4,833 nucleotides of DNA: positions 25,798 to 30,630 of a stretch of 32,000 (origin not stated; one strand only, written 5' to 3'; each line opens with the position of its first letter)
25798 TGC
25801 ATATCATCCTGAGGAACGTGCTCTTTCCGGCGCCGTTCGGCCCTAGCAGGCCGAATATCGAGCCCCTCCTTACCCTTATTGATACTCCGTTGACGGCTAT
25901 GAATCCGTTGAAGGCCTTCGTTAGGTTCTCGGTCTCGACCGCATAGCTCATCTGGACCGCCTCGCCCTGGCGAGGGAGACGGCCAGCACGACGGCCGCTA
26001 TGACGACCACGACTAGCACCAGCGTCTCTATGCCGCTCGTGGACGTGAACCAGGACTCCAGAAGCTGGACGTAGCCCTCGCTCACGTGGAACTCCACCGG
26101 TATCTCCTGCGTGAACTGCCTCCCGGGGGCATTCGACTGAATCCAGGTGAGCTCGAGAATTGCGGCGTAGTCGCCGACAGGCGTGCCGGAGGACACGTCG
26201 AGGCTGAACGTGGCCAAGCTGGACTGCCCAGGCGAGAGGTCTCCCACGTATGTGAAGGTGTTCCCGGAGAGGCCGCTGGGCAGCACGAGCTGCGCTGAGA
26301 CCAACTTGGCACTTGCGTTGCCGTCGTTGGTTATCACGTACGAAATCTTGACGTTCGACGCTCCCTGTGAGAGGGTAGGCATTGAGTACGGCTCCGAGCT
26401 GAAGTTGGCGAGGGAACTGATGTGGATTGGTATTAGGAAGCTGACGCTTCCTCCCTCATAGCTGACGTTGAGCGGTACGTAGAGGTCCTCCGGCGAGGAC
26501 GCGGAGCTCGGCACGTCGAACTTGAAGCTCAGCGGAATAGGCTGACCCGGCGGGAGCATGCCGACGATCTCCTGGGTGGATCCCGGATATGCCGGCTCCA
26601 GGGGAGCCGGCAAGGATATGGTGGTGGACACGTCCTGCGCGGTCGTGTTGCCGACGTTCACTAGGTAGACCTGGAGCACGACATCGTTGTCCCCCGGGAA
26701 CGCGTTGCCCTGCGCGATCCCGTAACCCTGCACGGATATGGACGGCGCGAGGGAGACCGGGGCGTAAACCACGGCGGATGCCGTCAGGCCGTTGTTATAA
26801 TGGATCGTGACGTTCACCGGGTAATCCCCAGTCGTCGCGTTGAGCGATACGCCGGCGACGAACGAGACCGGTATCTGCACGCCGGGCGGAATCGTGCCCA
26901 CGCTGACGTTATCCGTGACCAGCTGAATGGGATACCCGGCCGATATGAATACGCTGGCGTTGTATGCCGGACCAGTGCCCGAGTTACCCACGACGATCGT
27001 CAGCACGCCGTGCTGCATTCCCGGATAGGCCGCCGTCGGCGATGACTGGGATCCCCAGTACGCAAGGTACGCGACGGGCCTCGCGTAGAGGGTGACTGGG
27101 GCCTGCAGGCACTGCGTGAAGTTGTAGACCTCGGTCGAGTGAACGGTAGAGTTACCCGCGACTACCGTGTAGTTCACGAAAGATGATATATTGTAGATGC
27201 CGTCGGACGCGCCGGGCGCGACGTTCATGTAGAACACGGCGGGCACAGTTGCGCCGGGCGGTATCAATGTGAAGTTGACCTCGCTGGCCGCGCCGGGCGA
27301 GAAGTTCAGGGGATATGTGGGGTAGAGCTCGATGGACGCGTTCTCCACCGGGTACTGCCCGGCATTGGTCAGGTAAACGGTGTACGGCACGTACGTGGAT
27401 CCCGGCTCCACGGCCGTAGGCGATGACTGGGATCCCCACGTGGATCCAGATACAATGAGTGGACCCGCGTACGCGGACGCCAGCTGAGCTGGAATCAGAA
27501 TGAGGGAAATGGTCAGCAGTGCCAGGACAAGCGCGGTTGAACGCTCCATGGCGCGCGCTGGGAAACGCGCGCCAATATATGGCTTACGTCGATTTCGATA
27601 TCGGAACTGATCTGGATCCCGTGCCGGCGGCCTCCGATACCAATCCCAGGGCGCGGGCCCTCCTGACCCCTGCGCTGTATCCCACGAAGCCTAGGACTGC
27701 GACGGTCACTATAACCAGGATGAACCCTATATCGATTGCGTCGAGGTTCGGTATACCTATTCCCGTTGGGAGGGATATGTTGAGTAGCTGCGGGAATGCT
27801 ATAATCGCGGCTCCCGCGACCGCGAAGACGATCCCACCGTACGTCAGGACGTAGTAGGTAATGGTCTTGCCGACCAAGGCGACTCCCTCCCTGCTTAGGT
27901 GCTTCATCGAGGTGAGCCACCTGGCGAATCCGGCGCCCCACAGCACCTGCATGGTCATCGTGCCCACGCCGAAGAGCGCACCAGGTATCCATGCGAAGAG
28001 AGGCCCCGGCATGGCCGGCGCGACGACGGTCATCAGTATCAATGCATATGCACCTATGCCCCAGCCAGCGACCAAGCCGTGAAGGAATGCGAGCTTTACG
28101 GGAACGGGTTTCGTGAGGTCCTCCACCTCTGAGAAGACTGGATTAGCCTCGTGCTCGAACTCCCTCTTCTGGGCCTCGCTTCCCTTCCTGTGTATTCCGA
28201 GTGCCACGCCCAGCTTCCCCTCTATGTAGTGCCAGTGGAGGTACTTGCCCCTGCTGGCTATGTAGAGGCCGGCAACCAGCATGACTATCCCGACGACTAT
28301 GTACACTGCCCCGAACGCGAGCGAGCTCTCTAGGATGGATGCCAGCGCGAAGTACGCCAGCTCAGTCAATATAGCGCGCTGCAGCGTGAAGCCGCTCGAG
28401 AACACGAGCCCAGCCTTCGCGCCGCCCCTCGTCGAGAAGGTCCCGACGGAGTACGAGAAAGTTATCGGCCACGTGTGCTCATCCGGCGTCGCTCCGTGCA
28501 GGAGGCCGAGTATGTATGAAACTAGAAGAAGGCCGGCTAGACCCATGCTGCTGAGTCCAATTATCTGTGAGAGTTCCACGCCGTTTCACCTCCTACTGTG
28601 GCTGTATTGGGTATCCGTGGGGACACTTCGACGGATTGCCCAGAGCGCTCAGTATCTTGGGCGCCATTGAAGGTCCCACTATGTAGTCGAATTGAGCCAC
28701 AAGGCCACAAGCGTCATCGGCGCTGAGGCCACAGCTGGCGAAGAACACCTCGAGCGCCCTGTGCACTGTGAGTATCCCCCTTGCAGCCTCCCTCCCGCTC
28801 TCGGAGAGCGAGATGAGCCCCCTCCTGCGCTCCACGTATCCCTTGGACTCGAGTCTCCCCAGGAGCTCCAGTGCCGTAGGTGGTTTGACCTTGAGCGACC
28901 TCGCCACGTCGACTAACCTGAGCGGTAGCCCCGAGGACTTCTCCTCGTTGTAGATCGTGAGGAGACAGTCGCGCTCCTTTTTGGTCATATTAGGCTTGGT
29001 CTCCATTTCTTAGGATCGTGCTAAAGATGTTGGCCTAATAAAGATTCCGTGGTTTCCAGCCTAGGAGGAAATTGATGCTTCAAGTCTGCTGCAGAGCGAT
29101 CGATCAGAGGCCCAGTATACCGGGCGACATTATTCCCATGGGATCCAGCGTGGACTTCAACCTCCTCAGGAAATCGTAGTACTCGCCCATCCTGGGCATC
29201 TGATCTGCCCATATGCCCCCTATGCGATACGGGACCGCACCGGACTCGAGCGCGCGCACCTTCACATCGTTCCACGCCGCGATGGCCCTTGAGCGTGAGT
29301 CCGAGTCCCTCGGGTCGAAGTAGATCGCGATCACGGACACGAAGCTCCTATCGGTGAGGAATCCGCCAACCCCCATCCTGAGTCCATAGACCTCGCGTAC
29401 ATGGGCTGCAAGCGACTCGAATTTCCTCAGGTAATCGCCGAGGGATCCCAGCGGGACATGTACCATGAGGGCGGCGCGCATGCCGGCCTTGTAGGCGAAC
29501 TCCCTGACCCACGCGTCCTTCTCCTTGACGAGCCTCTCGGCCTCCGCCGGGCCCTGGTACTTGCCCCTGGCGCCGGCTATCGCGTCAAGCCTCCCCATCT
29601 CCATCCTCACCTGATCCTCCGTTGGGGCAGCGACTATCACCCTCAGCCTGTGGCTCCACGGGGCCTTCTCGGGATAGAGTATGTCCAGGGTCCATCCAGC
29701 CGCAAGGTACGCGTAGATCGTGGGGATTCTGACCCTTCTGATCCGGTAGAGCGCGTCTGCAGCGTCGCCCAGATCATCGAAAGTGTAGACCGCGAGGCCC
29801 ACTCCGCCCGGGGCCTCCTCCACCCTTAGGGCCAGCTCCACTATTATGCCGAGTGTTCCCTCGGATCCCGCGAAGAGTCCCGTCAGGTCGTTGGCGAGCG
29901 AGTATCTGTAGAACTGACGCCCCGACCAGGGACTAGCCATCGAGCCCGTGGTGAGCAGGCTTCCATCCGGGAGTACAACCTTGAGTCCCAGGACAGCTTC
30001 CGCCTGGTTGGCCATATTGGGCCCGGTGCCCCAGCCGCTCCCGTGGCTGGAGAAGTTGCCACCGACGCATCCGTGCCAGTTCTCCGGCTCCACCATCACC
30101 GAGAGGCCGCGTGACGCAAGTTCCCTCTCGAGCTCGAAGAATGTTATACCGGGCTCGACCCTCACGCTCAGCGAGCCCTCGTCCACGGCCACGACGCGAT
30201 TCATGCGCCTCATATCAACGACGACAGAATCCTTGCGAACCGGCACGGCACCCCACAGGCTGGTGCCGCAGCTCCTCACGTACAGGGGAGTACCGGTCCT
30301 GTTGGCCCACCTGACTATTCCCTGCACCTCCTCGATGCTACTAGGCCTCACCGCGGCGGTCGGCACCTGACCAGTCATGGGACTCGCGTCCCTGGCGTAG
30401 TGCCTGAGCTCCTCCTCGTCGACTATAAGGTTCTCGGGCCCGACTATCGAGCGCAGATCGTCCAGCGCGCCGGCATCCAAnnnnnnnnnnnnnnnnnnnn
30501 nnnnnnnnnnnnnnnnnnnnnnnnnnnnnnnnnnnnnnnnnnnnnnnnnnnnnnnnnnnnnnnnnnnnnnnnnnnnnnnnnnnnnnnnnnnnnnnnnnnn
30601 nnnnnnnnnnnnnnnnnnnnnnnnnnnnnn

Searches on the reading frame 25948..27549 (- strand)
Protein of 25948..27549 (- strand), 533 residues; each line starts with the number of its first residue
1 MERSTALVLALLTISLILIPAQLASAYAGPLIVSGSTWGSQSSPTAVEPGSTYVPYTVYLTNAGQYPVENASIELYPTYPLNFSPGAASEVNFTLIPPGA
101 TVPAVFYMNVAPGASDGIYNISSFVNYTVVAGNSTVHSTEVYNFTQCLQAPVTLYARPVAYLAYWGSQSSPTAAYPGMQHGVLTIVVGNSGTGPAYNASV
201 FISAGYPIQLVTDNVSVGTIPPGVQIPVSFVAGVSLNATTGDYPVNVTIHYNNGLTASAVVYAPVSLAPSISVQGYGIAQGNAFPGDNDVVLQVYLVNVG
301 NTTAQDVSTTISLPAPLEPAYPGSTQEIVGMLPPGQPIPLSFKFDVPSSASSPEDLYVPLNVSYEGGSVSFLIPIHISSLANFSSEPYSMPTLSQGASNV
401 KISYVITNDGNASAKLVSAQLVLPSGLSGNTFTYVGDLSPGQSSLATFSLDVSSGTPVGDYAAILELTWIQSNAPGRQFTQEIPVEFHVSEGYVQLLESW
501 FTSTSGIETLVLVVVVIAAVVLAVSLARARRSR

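Call 51: search_protein_families(library=pfam, proteins=[window:25948-27549:-], max_evalue=0.001)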
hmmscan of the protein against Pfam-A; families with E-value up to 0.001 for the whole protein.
window:25948-27549:- (533 aa): 2 families
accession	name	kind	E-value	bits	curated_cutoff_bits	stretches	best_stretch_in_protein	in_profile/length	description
PF10633.15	NPCBM_assoc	-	1.3e-19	70.6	24.4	1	399-468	6-76/78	NPCBM-associated, NEW3 domain of alpha-galactosidase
PF07705.17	CARDB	-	1.9e-07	31.6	22.7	0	391-453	12-72/101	CARDB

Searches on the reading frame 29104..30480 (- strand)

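Call 51: search_protein_families(library=pfam, proteins=[window:29104-30480:-], max_evalue=0.001)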
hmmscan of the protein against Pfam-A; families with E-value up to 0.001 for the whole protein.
window:29104-30480:- (458 aa): 2 families
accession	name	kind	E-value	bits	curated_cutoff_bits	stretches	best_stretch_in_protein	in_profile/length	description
PF01565.28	FAD_binding_4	-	7.6e-32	110.3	26.4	1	40-178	1-138/139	FAD binding domain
PF02913.24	FAD-oxidase_C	-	3.1e-07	30.8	21.2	1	233-454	11-246/248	FAD linked oxidases, C-terminal domain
